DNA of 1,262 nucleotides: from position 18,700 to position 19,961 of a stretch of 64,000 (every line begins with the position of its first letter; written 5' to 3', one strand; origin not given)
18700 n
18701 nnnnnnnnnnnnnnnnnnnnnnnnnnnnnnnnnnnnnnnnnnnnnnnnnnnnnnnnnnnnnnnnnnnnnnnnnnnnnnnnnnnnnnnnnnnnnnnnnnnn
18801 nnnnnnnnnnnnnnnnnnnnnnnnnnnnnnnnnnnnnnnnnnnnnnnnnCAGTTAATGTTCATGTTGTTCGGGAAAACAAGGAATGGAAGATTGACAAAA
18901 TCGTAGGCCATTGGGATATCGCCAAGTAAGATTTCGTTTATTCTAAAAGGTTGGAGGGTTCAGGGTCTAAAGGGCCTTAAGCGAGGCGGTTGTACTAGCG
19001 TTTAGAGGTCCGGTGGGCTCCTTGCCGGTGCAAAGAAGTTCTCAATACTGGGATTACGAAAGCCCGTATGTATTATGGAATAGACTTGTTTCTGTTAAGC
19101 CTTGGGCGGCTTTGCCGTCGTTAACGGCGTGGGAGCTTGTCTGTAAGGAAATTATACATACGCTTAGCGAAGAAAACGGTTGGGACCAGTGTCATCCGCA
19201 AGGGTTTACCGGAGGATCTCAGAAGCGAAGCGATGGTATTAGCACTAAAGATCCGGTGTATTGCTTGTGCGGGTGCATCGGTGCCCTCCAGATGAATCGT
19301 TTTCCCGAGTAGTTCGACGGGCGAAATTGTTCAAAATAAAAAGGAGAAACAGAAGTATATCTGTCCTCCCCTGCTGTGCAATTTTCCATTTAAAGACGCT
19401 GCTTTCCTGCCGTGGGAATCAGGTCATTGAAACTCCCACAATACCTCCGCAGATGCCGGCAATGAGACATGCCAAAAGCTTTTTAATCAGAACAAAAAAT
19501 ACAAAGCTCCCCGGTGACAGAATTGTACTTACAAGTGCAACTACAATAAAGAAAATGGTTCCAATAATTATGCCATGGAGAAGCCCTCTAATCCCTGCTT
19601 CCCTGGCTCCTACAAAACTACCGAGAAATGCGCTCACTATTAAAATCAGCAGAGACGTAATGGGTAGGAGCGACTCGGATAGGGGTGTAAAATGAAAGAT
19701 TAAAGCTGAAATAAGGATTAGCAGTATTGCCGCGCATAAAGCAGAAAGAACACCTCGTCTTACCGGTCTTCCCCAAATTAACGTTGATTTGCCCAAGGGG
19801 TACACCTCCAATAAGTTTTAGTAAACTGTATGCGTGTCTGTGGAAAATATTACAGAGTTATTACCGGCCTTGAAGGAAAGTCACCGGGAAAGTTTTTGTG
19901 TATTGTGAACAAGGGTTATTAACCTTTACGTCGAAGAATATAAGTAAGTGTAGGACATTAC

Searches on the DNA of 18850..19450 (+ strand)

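Call 40: search_rna_families(source=window, start=18850, end=19450, threshold=evalue, max_evalue=10)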
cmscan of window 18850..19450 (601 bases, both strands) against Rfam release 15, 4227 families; matches with E-value up to 10: 0.
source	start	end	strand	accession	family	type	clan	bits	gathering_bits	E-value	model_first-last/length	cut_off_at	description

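Call 61: build_rna_model(alignment_id=A8)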
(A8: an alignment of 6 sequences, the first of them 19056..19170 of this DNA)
Model R1 built from alignment A8 (6 sequences, 123 columns); structure: RNAalifold consensus.
model positions 119; base pairs 36; branch points 0; effective number of sequences 1.08; information 0.59 bits per position. Calibrated on 0.2 Mb of random sequence (short: E-values are rough).
structure used (alignment columns):
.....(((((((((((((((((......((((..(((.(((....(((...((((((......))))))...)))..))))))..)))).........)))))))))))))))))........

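Call 62: search_with_rna_model(model_id=R1, sources=[window, L004, L008, L009, L011, L033, L034, L035, L036, L039, L040, L041, L042, L005, L006, L007, L012], max_evalue=1, make_alignment=true)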
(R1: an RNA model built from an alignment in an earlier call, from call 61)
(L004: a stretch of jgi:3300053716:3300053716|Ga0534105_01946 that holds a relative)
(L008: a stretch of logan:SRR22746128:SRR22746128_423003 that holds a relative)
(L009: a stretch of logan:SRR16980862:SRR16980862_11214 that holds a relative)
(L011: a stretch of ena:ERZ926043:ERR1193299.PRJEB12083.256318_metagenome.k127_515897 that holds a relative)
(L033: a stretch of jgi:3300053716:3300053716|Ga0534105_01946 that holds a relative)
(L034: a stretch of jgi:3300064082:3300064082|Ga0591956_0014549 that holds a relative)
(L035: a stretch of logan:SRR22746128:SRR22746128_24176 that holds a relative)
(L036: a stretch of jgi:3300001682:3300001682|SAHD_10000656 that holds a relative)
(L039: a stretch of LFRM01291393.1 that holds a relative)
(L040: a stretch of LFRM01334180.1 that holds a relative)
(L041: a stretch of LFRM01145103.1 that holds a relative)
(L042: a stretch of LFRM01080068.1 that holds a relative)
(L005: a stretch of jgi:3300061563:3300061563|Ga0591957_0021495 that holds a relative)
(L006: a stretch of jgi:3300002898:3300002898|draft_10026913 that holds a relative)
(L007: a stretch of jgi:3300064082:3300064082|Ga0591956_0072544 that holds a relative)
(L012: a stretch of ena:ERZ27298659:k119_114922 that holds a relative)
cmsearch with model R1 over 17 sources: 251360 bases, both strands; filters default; matches with E-value up to 1: 15.
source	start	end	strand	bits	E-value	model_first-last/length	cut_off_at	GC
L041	991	1109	-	134.3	1.8e-29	1-119/119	no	0.52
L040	3342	3460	+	129.3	2.9e-28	1-119/119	no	0.55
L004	4481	4599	-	128.3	4.9e-28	1-119/119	no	0.51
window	42709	42828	-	124.3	4.5e-27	1-119/119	no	0.53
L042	28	139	+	111.3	6.2e-24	1-119/119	no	0.58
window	19056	19171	+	103.5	4.5e-22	1-119/119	no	0.46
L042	10528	10623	-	91.3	3.9e-19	24-119/119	5'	0.55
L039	1562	1646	+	77.5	8.3e-16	1-85/119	3'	0.56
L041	993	1111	+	42.8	1.7e-07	1-119/119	no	0.52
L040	3205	3320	-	40.1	7.9e-07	1-119/119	no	0.47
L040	3340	3458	-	37.2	3.9e-06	1-119/119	no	0.54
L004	4483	4601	+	32.6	5.1e-05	1-119/119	no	0.53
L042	26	137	-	23.5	0.0079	1-119/119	no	0.58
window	42711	42830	+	22.6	0.013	1-119/119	no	0.53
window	1050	1092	+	15.4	0.68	1-119/119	no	0.42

Alignment A10: 15 matches aligned to the model, 198 columns, each read 5' to 3' on its own strand. Consensus structure (alignment columns), stored with it:
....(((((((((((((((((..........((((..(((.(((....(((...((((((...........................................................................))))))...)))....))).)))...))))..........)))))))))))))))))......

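Call 77: search_with_rna_model(model_id=R1, sources=[window, L004, L039, L040, L041, L042], max_evalue=1e-10, make_alignment=true)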
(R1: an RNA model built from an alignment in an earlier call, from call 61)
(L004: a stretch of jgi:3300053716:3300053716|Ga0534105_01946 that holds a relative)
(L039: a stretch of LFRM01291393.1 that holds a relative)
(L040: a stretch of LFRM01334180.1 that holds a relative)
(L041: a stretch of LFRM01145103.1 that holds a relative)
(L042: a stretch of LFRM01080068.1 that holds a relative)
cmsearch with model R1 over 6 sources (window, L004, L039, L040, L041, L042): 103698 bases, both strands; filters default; matches with E-value up to 1e-10: 8.
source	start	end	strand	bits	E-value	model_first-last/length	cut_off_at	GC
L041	991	1109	-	134.3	7.5e-30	1-119/119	no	0.52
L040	3342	3460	+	129.3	1.2e-28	1-119/119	no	0.55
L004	4481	4599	-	128.3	2e-28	1-119/119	no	0.51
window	42709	42828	-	124.3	1.8e-27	1-119/119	no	0.53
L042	28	139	+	111.3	2.6e-24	1-119/119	no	0.58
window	19056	19171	+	103.5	1.9e-22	1-119/119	no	0.46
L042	10528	10623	-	91.3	1.6e-19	24-119/119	5'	0.55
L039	1562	1646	+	77.5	3.4e-16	1-85/119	3'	0.56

Alignment A11: 8 matches aligned to the model, 120 columns, each read 5' to 3' on its own strand. Consensus structure (alignment columns), stored with it:
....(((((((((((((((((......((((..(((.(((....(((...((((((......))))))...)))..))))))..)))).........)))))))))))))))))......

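Call 88: search_with_rna_model(model_id=R1, sources=[L043, L044, L045, L046, L047, L048], max_evalue=1)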
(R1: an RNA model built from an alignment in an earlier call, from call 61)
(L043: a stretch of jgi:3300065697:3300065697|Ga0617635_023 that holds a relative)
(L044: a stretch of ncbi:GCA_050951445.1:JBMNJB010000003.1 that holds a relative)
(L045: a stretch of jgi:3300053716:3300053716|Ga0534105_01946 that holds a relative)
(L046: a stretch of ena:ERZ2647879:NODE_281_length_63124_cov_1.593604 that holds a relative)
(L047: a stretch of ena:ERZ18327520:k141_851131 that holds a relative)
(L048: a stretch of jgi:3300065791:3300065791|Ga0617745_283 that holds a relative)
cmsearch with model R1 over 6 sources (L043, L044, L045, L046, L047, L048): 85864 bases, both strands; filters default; matches with E-value up to 1: 4.
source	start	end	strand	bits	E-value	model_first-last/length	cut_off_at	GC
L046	15895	15986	-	83.8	8.6e-18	28-119/119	5'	0.55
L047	12863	12937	-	64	4.8e-13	45-119/119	5'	0.6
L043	5985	6027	+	15.4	0.23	1-119/119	no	0.42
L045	3571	3613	+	15.4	0.23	1-119/119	no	0.42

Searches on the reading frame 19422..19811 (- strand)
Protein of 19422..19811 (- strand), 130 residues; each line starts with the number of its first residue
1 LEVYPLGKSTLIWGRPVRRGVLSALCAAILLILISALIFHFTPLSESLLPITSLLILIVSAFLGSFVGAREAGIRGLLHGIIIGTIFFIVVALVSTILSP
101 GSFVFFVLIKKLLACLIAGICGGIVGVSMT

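Call 34: find_encoding_contigs(protein=window:19422-19811:-, flank=10000, max_places=8)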
Protein seq(130 aa) (130 aa): no gene with exactly this product is on record in the collection.
